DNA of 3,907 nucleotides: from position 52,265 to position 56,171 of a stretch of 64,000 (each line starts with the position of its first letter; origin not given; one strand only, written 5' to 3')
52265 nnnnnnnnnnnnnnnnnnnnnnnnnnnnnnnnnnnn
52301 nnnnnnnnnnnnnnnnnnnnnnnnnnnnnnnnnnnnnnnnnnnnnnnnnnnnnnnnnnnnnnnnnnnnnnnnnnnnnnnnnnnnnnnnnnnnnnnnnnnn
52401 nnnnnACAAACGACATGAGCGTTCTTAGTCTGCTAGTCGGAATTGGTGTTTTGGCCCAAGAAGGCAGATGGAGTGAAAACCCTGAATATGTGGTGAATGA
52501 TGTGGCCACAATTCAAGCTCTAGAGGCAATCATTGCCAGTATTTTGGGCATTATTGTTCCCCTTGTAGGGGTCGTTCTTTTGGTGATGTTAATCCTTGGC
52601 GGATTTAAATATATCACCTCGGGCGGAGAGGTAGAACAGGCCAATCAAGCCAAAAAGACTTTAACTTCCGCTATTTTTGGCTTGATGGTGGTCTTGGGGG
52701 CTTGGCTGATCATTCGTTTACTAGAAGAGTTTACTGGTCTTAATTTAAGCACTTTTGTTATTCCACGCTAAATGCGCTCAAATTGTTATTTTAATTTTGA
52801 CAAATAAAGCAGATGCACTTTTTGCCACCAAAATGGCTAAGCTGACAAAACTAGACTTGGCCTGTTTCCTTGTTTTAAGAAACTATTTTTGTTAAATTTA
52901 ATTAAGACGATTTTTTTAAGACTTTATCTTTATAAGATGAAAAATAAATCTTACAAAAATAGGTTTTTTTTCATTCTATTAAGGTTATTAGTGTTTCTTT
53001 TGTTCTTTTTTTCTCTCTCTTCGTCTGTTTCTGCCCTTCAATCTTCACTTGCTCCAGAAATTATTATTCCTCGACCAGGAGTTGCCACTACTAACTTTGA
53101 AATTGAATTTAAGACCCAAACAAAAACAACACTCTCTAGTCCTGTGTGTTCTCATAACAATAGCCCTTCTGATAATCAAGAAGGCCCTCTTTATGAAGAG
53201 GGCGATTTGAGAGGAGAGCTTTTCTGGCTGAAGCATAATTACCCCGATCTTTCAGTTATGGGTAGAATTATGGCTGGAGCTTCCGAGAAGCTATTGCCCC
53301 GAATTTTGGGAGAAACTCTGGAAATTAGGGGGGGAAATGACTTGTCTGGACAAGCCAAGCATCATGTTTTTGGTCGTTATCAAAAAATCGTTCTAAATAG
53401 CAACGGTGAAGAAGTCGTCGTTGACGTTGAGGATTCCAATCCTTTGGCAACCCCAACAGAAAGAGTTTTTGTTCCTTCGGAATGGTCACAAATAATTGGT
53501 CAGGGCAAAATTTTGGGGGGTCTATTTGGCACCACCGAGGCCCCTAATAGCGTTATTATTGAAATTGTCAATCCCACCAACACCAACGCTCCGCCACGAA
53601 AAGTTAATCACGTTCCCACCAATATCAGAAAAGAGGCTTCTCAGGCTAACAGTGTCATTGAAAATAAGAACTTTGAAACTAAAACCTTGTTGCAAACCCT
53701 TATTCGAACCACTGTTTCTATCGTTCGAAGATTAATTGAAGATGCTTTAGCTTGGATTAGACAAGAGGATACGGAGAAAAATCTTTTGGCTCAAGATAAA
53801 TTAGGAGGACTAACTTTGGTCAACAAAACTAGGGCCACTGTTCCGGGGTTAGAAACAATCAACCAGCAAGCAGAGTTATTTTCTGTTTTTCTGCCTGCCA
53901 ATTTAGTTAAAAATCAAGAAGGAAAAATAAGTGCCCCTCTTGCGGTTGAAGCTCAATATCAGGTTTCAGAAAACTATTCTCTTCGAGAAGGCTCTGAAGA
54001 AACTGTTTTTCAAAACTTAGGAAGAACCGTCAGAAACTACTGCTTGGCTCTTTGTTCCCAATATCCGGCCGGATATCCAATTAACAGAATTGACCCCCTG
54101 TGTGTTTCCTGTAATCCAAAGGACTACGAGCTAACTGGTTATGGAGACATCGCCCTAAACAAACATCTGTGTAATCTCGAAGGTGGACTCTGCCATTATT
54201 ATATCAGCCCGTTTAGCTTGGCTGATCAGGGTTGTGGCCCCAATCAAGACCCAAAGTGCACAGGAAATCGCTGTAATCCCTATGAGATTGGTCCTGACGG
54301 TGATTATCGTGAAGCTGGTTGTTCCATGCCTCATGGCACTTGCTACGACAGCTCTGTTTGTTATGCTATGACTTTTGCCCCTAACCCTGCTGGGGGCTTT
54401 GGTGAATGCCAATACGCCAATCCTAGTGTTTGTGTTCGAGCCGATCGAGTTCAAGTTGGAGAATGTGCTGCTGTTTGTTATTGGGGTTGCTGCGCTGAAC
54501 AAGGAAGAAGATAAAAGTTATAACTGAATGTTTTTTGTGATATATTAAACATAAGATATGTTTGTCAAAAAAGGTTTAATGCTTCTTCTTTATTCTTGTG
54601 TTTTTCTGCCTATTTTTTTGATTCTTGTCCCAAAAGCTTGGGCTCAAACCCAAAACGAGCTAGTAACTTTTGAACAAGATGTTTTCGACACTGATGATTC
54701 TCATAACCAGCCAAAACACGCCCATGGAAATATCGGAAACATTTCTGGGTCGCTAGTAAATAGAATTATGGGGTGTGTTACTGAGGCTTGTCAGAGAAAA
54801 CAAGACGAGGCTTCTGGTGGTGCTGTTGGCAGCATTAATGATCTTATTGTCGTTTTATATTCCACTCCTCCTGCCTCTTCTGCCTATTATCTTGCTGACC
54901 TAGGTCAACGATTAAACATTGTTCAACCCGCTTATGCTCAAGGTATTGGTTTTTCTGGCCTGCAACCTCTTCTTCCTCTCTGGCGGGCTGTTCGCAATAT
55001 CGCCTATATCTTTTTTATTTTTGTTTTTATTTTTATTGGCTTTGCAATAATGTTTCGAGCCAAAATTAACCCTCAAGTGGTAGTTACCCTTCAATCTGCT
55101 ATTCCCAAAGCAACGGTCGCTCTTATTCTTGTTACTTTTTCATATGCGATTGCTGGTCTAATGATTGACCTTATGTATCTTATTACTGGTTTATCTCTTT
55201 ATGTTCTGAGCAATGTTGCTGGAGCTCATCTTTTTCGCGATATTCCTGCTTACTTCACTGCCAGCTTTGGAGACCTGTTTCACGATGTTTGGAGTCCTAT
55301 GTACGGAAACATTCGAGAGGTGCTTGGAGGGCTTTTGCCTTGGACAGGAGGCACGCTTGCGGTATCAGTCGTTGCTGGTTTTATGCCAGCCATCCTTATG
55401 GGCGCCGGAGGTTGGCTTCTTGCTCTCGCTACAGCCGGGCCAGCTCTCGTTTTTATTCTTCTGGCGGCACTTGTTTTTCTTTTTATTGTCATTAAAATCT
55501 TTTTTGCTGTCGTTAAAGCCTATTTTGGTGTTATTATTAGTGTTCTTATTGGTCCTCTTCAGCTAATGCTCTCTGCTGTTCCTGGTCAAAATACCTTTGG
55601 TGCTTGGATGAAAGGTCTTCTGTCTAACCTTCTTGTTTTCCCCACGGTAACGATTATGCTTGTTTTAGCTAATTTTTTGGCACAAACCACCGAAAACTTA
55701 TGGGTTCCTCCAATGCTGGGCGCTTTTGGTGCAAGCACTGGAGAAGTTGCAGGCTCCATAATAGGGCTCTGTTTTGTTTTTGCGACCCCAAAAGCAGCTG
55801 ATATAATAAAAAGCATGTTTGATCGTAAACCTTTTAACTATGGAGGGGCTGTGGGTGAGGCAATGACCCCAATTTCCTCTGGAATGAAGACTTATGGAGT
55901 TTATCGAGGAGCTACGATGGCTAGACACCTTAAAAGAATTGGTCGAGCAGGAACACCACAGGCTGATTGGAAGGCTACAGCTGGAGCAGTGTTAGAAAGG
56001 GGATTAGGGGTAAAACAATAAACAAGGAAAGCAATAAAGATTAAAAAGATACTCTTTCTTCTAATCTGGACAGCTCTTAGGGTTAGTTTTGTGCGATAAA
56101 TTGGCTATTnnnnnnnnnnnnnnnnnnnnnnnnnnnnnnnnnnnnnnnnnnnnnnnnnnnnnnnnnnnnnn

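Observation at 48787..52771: Eight consecutive VirB2/TrbC-like pilin modules (one fused to a large secreted domain, seven stand-alone paralogs)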

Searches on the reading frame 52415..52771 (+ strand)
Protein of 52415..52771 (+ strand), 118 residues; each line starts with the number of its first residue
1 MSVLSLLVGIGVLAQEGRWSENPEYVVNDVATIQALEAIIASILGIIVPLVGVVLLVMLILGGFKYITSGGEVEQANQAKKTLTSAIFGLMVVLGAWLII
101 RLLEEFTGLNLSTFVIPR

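Call 3: search_protein_families(library=pfam, proteins=[window:52415-52771:+], max_evalue=1)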
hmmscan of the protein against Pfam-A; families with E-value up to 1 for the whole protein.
window:52415-52771:+ (118 aa): 9 families
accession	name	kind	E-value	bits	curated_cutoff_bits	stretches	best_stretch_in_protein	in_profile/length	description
PF18895.5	T4SS_pilin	-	2.4e-12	47.2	26.6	1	35-103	4-71/71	Type IV secretion system pilin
PF06664.17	WLS-like_TM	-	0.0088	15.8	28.3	1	3-109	119-218/247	Wntless-like, transmembrane domain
PF03824.22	NicO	-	0.023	14.5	27.7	1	53-103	54-104/287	High-affinity nickel-transport protein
PF07331.16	TctB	-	0.079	13.6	29.1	1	2-100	37-128/137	Tripartite tricarboxylate transporter TctB family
PF04956.18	TrbC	-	0.16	12.7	27.9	1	35-99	36-94/98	TrbC/VIRB2 pilin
PF04246.17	RseC_MucC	-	0.58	10.5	24.4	1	39-106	64-117/130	Positive regulator of sigma(E), RseC/MucC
PF14110.11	DUF4282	-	0.74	10.9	27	1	46-106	18-70/86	Domain of unknown function (DUF4282)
PF04148.18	Erv26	-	0.81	10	22.2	0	40-100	3-62/202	Transmembrane adaptor Erv26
PF07291.16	MauE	-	0.87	10.3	27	0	22-103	26-91/128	Methylamine utilisation protein MauE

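Call 8: search_protein_families(library=ncbifam, proteins=[window:52415-52771:+], max_evalue=0.1)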
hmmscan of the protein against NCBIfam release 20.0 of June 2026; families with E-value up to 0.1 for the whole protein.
window:52415-52771:+ (118 aa): 1 family
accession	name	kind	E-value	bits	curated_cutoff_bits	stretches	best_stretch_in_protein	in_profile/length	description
NF045849.1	ICE_MMCAP2_0565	equivalog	5.6e-09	35.6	40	1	28-102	3-75/80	Mbov_0395 family pilin-like conjugal transfer protein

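Call 86: search_dna_similar(query=window:52415-52771:+, collection=plasmids, mode=protein, max_evalue=1, max_rows=15)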
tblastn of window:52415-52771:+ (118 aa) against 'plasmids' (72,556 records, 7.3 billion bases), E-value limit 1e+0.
No match.

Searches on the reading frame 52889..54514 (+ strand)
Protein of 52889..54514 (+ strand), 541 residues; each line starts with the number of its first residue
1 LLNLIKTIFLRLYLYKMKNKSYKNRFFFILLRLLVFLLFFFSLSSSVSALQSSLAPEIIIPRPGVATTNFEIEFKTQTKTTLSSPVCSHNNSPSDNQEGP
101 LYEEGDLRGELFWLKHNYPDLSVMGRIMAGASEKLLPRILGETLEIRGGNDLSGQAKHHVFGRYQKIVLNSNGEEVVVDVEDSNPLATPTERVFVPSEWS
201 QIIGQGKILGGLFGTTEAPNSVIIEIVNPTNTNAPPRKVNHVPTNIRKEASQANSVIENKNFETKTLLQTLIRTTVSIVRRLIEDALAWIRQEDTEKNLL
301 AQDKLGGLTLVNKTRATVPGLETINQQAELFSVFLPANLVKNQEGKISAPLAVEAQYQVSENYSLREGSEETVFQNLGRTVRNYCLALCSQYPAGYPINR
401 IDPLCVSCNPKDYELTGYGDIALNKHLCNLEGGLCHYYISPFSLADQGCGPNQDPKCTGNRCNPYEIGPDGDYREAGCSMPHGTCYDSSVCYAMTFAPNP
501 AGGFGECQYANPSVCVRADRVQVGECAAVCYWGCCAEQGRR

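Call 4: search_protein_families(library=pfam, proteins=[window:52889-54514:+], max_evalue=0.1)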
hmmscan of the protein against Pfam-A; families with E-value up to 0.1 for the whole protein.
window:52889-54514:+ (541 aa): 1 family
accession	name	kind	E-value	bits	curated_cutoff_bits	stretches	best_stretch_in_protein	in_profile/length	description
PF00528.27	BPD_transp_1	-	0.084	13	26.4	0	14-78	86-150/184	Binding-protein-dependent transport system inner membrane component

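Call 8: search_protein_families(library=ncbifam, proteins=[window:52889-54514:+], max_evalue=0.1)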
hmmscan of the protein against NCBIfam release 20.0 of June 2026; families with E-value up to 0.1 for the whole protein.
window:52889-54514:+ (541 aa): 0 families

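Call 38: search_protein_families(library=phrogs, proteins=[window:52889-54514:+], max_evalue=0.01)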
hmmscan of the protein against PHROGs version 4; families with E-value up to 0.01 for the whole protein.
window:52889-54514:+ (541 aa): 0 families

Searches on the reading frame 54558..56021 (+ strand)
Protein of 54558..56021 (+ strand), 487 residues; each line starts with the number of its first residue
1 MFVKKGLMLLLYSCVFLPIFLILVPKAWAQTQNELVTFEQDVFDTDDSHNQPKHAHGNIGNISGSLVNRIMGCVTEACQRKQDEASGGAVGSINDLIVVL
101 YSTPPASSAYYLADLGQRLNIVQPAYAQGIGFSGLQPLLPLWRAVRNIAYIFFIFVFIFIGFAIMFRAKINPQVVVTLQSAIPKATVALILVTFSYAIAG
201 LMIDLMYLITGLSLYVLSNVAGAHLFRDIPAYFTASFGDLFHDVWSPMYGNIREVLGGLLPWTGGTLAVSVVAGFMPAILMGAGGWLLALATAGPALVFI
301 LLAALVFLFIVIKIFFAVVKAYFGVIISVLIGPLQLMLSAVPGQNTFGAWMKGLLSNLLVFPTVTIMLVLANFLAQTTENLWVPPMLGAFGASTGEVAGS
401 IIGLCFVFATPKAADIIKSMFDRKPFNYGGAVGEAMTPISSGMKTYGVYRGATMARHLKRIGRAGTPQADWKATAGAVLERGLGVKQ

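Call 4: search_protein_families(library=pfam, proteins=[window:54558-56021:+], max_evalue=0.1)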
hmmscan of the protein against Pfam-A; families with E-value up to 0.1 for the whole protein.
window:54558-56021:+ (487 aa): 0 families

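Call 8: search_protein_families(library=ncbifam, proteins=[window:54558-56021:+], max_evalue=0.1)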
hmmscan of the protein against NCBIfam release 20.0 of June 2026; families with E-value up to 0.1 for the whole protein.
window:54558-56021:+ (487 aa): 0 families

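Call 33: find_homologous_proteins(query=window:54558-56021:+)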
Query window:54558-56021:+ (487 aa): 539 proteins with E <= 0.001 among 8000 candidates; the best 120 are listed.
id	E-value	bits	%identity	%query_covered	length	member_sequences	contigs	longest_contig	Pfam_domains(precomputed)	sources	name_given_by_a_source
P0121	0.0e+0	1072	100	100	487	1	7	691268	-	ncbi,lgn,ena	-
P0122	2.5e-150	520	52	99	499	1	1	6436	-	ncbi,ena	-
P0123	7.2e-140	485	50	98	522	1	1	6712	-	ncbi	-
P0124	1.7e-134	468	54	88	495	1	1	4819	-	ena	-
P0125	7.6e-133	462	51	90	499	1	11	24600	-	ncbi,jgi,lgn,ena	jgi:hypothetical protein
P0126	1.6e-129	451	49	90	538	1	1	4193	-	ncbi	-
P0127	3.2e-129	450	53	83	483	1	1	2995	-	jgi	-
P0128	2.3e-127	444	50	89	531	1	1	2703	-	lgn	-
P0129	5.9e-126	440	54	82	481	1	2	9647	-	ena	-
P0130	4.3e-124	433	48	92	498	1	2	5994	-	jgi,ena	-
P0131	2.7e-123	431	48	97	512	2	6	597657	-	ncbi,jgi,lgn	ncbi:MAG: hypothetical protein ACOX5S_02640 [Patescibacteria group bacterium]|jgi:hypothetical prote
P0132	3.4e-123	430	47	93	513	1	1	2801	-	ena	-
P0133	2.1e-120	421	49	84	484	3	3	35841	-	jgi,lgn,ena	-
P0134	3.2e-113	398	47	85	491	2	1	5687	-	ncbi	-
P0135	4.3e-111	391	45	84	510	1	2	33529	-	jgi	-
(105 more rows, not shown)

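Call 37: search_solved_structures(query=A5, max_evalue=10)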
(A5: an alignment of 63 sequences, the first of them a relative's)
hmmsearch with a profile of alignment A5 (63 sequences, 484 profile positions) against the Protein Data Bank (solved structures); distinct sequences matched with E-value up to 10: 0.

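Call 38: search_protein_families(library=phrogs, proteins=[window:54558-56021:+], max_evalue=0.01)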
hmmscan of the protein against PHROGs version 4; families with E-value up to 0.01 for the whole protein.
window:54558-56021:+ (487 aa): 0 families

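Call 49: predict_structure(alignment_id=A5)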
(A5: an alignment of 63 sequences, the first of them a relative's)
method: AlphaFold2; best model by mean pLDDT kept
length: 487 residues; sequences in the alignment: 63
mean_pLDDT: 77.2   pTM: 0.61
mean pLDDT of the five models: 77.2, 76.7, 74.1, 74.1, 74.1
residues with pLDDT >= 90: 139; 70-90: 186; 50-70: 140; < 50: 22
segments of 3 or more residues with pLDDT < 50: 27-32, 48-54
pLDDT, mean of each block of 10 residues (from residue 1): 69 84 55 60 55 51 71 74 64 66 59 64 54 80 91 93 88 88 93 91 92 91 79 89 85 74 53 61 66 73 89 96 96 93 91 96 95 86 76 84 92 92 76 58 65 74 65 77 69
secondary structure, 60 per line:
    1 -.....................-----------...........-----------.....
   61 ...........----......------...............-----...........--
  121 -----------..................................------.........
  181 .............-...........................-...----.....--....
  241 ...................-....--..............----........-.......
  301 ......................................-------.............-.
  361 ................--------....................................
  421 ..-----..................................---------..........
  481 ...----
elements in order: H2-22 H34-44 H56-71 H76-81 H88-102 H108-118 H132-165 H172-193 H195-221 H230-234 H237-259 H261-264 H267-280 H285-292 H294-338 H346-358 H360-376 H385-422 H428-461 H471-483

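Call 78: fold_search(model_id=the predicted structure, library=pdb)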
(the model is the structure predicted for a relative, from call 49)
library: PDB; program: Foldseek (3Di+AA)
matches with E <= 10: 62; with E <= 0.001: 0
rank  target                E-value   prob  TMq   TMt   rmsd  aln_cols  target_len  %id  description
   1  8rtd_L                3.0e-02  1.00  0.28  0.42  12.8       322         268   16  Stalk-Arches-IMC structure from the fully-assembled R388 type IV secretion system determined by cryo-EM. (released 2024-06-19)
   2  8rt9_F                5.7e-02  1.00  0.30  0.45  11.2       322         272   15  Stalk complex full-length structure (TrwJ/VirB5-TrwI/VirB6) from the fully-assembled R388 type IV secretion system det (released 2024-06-19)
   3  7o3v_G                4.7e-01  0.77  0.25  0.39  14.3       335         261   15  Stalk complex structure (TrwJ/VirB5-TrwI/VirB6) from the fully-assembled R388 type IV secretion system determined by c (released 2022-06-22)
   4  7o3v_F                5.1e-01  0.80  0.26  0.40   9.9       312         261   14  Stalk complex structure (TrwJ/VirB5-TrwI/VirB6) from the fully-assembled R388 type IV secretion system determined by c (released 2022-06-22)
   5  9ngy_FP1              5.1e-01  0.33  0.14  0.10  27.3       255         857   14  In situ cryo-EM structure of protochannel (DotA-IcmX) of the Legionella Dot/Icm T4SS machine (released 2025-09-17)
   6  7o3v_I                8.2e-01  0.60  0.20  0.39  13.1       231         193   16  Stalk complex structure (TrwJ/VirB5-TrwI/VirB6) from the fully-assembled R388 type IV secretion system determined by c (released 2022-06-22)
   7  8rtd_H                1.3e+00  0.35  0.19  0.35  15.8       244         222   15  Stalk-Arches-IMC structure from the fully-assembled R388 type IV secretion system determined by cryo-EM. (released 2024-06-19)
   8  2iub_I                1.7e+00  0.10  0.09  0.12  24.3       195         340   11  Crystal structure of a divalent metal ion transporter CorA at 2.9 A resolution. (released 2006-08-03)
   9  8tme_A                2.0e+00  0.11  0.10  0.13  24.9       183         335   13  Cryo-EM structure of CorA in complex with conformation-specific synthetic antibody C18 and 100 uM MgCl2, State MG0.1-1 (released 2025-02-12)
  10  8tmc_E                2.1e+00  0.15  0.11  0.14  22.6       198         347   12  Cryo-EM structure of CorA in complex with conformation-specific synthetic antibody C12 and 20 mM MgCl2, State MG20-2 (released 2025-02-12)
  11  8snb_1E               2.3e+00  0.10  0.11  0.13  34.7       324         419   11  atomic model of sea urchin sperm doublet microtubule (48-nm periodicity) (released 2023-06-28)
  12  7o3l_B                2.5e+00  0.07  0.09  0.05  16.2       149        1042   13  Crystal Structure of AcrB Double Mutant (released 2022-04-13)
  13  8inr_R                2.8e+00  0.13  0.12  0.18  15.7       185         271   16  Cryo-EM structure of the alpha-MSH-bound human melanocortin receptor 5 (MC5R)-Gs complex (released 2023-09-20)
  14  3zx6_B                2.8e+00  0.04  0.08  0.12  57.6       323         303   12  Structure of Hamp(AF1503)-Tsr fusion - Hamp (A291V) mutant (released 2012-02-29)
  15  8x64                  2.8e+00  0.02  0.07  0.12  28.6       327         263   14  CryoEM structure of the histamine H1 receptor-BRIL/Anti BRIL Fab complex with desloratadine (released 2024-01-17)
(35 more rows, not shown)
